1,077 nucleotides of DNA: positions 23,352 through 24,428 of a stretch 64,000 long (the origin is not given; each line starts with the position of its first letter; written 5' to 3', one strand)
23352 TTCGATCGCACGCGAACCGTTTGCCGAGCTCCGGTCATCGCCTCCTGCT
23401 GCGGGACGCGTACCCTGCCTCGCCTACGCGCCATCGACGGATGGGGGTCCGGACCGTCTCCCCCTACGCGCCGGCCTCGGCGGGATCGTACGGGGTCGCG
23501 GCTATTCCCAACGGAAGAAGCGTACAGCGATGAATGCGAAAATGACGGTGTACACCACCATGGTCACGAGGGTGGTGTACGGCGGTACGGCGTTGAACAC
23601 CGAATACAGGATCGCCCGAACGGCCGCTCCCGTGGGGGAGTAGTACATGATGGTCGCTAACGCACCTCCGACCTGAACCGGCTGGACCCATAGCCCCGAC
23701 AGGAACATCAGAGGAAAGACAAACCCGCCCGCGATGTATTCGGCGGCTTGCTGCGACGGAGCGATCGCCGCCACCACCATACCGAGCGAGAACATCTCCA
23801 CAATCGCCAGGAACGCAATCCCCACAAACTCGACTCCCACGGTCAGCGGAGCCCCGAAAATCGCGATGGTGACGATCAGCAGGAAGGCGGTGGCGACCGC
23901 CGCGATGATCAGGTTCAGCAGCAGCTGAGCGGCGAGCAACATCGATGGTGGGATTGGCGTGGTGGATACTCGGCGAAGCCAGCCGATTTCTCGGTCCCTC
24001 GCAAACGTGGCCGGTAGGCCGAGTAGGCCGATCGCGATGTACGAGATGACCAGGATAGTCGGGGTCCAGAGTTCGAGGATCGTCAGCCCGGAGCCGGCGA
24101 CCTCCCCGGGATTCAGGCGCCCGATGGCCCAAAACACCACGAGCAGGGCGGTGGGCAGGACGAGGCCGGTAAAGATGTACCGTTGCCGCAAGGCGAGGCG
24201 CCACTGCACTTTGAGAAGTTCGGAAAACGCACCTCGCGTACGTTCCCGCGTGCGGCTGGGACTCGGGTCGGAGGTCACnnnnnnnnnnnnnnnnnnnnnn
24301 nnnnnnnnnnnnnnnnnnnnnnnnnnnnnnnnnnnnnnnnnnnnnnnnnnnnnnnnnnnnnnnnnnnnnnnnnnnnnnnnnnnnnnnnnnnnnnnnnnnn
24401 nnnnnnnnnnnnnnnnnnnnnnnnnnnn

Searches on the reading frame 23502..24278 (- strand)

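Call 26: search_protein_families(library=pfam, proteins=[window:23502-24278:-], max_evalue=0.00001)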
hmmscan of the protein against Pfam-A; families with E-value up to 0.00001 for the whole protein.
window:23502-24278:- (258 aa): 1 family
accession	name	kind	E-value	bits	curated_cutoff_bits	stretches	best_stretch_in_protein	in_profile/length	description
PF01061.29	ABC2_membrane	-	5.3e-16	59.2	26.9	1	18-228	3-211/211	ABC-2 type transporter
